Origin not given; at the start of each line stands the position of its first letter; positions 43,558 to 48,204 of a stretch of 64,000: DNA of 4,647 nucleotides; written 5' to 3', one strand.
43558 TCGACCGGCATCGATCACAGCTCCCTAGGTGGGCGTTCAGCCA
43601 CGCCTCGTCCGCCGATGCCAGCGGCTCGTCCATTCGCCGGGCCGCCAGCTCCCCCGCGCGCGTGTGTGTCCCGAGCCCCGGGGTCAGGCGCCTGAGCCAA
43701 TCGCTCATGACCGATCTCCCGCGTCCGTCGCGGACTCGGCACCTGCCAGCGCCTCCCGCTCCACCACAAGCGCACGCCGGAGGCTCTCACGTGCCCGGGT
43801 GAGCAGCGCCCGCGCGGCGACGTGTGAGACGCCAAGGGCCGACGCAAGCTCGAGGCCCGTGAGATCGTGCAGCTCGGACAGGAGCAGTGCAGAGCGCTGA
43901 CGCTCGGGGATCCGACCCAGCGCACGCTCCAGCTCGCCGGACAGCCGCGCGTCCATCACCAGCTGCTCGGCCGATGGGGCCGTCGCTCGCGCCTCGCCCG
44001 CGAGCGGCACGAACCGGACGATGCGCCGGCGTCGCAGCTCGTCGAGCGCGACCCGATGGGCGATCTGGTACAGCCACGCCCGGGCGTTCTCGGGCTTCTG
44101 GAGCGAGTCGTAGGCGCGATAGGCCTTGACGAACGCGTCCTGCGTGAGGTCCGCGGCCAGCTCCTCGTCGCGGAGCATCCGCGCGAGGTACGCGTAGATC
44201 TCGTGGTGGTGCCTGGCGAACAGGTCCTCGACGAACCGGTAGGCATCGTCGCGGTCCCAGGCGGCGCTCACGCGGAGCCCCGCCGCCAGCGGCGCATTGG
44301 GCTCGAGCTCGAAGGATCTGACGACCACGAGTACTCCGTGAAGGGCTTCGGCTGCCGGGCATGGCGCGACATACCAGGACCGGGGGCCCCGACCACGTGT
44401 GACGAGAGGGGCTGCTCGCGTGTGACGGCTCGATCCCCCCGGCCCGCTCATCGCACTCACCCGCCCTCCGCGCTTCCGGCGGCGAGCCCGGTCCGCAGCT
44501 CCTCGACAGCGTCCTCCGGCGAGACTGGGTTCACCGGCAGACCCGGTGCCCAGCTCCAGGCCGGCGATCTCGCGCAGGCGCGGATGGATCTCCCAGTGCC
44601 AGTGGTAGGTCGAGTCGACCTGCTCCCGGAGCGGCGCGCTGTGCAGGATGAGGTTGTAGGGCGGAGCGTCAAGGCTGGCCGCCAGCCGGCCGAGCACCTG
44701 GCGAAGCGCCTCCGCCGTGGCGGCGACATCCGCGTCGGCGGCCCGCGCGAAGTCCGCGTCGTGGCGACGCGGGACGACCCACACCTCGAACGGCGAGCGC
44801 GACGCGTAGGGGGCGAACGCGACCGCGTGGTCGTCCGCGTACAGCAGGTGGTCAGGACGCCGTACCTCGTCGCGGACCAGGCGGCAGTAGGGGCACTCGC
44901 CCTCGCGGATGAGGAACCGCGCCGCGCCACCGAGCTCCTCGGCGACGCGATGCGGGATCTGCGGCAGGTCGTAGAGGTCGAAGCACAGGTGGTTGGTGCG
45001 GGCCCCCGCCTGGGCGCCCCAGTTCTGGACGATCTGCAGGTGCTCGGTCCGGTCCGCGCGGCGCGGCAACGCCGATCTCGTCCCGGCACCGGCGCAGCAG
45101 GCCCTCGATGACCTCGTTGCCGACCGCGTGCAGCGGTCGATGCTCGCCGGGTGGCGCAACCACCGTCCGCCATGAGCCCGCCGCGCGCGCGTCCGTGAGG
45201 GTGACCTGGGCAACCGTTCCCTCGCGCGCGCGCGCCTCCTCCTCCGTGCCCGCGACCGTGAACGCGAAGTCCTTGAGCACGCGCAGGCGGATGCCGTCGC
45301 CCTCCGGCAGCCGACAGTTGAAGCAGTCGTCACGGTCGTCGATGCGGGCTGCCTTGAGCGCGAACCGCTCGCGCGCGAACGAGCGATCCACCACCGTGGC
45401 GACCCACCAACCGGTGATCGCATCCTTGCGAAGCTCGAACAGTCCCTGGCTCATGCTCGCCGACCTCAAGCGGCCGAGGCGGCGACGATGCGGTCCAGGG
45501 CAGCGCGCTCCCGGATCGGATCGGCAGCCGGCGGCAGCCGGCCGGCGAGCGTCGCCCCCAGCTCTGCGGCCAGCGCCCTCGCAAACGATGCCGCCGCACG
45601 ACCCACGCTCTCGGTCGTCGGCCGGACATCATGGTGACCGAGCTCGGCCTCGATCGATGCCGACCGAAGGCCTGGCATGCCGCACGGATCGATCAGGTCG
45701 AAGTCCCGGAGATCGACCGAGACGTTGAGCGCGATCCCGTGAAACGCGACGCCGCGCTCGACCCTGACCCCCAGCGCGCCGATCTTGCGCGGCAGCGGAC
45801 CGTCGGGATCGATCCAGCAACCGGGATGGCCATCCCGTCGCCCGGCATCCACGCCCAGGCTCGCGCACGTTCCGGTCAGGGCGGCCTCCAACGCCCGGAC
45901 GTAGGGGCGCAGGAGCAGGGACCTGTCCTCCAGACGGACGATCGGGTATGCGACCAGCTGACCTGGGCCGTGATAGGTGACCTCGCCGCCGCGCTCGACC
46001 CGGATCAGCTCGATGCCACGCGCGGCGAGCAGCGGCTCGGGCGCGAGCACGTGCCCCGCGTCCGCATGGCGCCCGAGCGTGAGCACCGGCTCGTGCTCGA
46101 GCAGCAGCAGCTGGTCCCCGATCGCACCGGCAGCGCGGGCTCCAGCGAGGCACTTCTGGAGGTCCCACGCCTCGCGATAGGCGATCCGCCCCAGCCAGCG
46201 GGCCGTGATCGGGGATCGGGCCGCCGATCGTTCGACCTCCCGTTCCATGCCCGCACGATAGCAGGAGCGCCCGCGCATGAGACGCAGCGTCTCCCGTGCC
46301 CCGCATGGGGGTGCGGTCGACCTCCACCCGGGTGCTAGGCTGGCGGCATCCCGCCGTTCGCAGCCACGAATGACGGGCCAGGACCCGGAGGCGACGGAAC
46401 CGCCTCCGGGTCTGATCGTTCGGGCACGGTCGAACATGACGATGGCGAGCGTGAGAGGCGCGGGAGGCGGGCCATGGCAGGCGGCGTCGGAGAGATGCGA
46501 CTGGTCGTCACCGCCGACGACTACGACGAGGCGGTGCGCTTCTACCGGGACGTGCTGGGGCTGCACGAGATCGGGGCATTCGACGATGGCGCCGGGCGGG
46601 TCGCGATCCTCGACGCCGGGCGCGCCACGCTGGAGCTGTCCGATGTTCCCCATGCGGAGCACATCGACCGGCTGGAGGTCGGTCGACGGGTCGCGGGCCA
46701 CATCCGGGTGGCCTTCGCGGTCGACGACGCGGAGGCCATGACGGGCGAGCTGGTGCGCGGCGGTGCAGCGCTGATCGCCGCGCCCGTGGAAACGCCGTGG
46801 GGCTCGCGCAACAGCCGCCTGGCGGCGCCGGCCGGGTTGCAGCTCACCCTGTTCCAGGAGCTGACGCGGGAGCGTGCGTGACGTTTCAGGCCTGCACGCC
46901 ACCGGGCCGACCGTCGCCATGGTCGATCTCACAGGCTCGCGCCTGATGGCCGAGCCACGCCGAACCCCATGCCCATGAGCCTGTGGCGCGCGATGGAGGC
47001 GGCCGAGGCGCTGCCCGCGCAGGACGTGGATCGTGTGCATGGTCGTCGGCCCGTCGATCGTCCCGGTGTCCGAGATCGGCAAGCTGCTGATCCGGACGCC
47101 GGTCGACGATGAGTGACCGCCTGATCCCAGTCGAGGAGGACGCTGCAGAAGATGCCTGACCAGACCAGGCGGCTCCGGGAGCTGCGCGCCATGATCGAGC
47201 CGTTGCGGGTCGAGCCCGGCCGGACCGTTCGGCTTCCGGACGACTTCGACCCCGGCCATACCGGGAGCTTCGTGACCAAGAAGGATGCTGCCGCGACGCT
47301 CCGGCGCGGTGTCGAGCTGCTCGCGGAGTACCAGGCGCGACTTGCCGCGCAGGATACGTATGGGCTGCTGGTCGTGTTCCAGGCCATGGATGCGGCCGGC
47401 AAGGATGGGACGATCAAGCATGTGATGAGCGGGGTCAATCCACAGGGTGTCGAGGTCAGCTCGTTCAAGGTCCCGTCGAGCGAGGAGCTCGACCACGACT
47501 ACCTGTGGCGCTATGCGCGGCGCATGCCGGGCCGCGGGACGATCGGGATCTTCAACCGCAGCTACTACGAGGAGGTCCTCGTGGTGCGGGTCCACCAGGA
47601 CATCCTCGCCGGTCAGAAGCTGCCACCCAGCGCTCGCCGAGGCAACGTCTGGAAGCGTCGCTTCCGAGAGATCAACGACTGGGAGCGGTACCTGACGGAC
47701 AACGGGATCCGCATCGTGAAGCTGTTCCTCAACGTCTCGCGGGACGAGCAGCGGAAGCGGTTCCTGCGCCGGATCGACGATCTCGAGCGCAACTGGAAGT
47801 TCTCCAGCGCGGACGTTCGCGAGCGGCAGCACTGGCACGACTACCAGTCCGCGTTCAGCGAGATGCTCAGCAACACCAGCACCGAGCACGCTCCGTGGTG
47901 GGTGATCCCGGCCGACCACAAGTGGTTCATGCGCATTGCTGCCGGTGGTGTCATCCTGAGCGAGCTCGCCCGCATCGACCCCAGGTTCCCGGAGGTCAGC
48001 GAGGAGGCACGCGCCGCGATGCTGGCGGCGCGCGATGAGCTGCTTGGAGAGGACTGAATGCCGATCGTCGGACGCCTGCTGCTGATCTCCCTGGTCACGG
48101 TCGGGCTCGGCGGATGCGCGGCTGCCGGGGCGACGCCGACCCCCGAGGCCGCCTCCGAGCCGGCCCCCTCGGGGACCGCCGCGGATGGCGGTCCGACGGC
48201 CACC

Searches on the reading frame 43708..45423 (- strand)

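Call 81: search_protein_families(library=pfam, proteins=[window:43708-45423:-], max_evalue=0.0001)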
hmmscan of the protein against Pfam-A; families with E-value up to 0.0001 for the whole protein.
window:43708-45423:- (572 aa): 4 families
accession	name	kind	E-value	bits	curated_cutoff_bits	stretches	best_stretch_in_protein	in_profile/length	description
PF04542.20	Sigma70_r2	-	4.5e-17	62.1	24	1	401-467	1-69/71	Sigma-70 region 2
PF08281.18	Sigma70_r4_2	-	1.1e-09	38.3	25.7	1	496-548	2-54/54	Sigma-70, region 4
PF02744.22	GalP_UDP_tr_C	-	6.4e-06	26.4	29.2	1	183-280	21-120/165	Galactose-1-phosphate uridyl transferase, C-terminal domain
PF04545.22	Sigma70_r4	-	2.8e-05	24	24.1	1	501-549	1-49/50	Sigma-70, region 4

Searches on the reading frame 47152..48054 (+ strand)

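Call 81: search_protein_families(library=pfam, proteins=[window:47152-48054:+], max_evalue=0.0001)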
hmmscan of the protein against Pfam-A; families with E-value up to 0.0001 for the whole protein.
window:47152-48054:+ (301 aa): 1 family
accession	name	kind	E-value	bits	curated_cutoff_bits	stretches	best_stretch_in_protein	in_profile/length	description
PF03976.20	PPK2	-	5.2e-67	226.2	22.3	1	43-273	4-222/229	Polyphosphate kinase 2 (PPK2)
